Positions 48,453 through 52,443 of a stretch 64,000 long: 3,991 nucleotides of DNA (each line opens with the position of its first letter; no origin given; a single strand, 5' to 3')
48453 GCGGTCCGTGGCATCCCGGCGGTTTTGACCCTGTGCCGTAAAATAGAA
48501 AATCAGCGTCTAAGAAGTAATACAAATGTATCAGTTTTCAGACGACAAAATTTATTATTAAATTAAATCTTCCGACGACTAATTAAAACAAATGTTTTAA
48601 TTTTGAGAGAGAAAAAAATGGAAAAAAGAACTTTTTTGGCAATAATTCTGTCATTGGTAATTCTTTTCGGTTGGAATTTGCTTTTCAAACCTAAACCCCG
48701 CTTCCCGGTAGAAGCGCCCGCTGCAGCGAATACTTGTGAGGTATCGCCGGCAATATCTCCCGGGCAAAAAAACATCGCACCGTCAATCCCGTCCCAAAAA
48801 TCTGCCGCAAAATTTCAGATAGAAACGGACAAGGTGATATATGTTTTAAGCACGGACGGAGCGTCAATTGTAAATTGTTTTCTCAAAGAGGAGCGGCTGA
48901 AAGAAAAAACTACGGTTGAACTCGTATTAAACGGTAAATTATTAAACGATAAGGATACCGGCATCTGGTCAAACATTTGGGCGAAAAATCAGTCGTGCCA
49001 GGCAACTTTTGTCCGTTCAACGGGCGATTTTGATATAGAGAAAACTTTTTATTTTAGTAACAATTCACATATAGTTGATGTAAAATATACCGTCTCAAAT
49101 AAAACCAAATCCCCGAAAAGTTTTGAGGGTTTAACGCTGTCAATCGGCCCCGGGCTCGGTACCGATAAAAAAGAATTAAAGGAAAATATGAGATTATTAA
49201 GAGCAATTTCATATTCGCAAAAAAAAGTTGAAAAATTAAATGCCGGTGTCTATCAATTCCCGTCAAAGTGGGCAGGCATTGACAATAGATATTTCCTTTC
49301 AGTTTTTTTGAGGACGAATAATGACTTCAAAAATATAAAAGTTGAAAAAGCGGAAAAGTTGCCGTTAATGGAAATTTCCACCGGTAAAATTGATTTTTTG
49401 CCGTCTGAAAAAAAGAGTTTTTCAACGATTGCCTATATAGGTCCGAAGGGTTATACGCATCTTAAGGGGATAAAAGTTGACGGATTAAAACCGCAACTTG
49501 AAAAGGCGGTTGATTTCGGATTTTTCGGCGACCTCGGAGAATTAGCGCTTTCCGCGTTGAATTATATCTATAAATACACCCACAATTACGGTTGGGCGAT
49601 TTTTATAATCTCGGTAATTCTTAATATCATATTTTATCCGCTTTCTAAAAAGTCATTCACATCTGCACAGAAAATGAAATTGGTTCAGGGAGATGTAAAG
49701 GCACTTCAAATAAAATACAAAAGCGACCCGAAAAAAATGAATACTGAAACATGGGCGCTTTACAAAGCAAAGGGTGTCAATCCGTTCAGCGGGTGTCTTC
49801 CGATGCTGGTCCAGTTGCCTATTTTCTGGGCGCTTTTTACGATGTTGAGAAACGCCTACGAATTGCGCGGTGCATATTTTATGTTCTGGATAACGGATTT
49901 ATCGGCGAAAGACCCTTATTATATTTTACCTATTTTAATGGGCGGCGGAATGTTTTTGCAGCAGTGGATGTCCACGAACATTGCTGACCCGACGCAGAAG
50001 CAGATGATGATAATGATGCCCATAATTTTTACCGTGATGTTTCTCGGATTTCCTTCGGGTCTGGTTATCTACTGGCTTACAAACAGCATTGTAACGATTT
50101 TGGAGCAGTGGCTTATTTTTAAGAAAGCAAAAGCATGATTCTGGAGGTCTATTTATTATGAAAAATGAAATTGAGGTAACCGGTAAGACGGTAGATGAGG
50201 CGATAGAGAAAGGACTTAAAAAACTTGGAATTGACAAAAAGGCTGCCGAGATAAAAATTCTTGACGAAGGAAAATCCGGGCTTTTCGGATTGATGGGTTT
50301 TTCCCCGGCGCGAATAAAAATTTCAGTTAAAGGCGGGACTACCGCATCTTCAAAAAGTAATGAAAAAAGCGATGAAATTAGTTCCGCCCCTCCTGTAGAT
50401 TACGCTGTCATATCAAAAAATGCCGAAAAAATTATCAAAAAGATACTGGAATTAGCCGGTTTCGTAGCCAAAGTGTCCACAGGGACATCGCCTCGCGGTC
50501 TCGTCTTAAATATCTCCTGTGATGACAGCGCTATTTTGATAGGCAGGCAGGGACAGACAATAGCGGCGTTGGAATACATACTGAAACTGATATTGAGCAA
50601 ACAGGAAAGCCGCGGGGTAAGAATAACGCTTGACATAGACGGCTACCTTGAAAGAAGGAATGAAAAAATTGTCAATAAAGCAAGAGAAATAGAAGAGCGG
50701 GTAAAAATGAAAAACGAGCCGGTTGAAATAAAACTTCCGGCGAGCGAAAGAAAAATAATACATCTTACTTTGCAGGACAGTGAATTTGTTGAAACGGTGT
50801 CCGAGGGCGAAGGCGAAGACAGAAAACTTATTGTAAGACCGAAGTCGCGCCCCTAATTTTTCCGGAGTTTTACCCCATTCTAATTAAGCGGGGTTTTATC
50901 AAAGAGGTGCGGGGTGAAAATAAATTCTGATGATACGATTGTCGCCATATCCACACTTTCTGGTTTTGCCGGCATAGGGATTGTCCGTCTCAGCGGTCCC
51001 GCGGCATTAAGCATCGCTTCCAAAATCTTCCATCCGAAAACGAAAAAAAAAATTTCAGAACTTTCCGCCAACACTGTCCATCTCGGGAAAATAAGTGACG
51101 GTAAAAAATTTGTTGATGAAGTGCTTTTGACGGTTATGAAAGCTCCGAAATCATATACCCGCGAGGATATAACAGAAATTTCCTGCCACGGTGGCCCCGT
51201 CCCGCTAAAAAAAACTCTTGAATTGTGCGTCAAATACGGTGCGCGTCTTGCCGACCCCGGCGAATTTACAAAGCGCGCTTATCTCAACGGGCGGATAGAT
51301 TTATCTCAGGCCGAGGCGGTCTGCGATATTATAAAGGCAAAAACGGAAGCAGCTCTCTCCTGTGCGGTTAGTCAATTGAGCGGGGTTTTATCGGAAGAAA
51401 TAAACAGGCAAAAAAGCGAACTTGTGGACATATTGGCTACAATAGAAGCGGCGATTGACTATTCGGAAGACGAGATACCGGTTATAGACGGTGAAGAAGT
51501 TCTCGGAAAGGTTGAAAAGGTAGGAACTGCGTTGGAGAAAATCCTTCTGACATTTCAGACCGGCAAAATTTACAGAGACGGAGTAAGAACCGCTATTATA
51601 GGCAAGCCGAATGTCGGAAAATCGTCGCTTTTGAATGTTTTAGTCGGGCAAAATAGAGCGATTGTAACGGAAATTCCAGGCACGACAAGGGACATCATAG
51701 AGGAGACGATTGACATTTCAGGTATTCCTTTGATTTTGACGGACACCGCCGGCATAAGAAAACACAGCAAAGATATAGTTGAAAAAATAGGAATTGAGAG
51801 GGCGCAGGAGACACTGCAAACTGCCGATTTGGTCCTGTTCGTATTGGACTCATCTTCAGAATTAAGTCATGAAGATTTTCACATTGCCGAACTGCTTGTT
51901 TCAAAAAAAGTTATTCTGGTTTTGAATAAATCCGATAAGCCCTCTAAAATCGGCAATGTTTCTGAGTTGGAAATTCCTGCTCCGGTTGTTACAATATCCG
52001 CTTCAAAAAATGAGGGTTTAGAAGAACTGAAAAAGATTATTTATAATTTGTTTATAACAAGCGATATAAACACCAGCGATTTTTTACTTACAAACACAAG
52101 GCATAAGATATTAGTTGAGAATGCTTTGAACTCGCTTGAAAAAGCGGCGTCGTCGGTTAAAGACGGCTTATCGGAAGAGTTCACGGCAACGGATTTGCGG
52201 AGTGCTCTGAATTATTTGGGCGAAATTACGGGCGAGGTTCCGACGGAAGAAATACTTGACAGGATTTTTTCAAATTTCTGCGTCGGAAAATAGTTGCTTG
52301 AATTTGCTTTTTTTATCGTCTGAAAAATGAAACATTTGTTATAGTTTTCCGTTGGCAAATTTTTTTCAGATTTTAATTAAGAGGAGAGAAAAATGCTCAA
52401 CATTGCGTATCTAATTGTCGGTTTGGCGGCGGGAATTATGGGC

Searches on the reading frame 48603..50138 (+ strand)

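Call 78: search_protein_families(library=pfam, proteins=[window:48603-50138:+], max_evalue=0.000001)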
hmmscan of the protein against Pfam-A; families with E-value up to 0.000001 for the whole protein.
window:48603-50138:+ (511 aa): 2 families
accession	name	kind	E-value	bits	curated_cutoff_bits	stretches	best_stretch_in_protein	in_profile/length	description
PF02096.25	60KD_IMP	-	6.5e-56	189.2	35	1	329-506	1-162/163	60Kd inner membrane protein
PF14849.12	YidC_periplas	-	4.1e-17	63.5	24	1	72-308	3-273/283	YidC periplasmic domain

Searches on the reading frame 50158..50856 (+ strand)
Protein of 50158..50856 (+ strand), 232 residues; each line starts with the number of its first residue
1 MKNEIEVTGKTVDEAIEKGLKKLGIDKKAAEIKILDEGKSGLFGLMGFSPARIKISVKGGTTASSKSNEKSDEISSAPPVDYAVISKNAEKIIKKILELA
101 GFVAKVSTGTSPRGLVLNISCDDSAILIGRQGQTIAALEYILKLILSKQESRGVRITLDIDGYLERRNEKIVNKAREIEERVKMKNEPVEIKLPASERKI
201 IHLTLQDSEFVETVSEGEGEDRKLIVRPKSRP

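Call 78: search_protein_families(library=pfam, proteins=[window:50158-50856:+], max_evalue=0.000001)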
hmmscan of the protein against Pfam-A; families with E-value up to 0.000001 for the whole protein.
window:50158-50856:+ (232 aa): 3 families
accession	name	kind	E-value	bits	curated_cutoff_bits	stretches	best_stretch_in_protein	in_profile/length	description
PF14804.11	Jag_N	-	2.8e-18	66.5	25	1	7-57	1-50/50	Jag N-terminus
PF13083.13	KH_KhpA-B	-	3.6e-10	40.1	32.1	1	89-156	4-71/73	KhpA/KhpB, KH domain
PF01424.28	R3H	-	6.4e-10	39.4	26.8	1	175-228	7-60/60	R3H domain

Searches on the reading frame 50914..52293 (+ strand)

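Call 78: search_protein_families(library=pfam, proteins=[window:50914-52293:+], max_evalue=0.000001)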
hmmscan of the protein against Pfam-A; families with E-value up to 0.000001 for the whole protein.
window:50914-52293:+ (459 aa): 4 families
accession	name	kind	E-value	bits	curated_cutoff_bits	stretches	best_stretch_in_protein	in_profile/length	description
PF12631.12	MnmE_helical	-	2.4e-61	208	40.1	1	130-456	1-211/211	MnmE helical domain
PF10396.14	TrmE_N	-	1e-40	139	29.8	1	8-127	1-117/117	GTP-binding protein TrmE N-terminus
PF01926.29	MMR_HSR1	-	3.3e-29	101.7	21.9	1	226-339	2-113/113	50S ribosome-binding GTPase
PF02421.24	FeoB_N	-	5.9e-14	52.3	27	1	225-375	2-155/156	Ferrous iron transport protein B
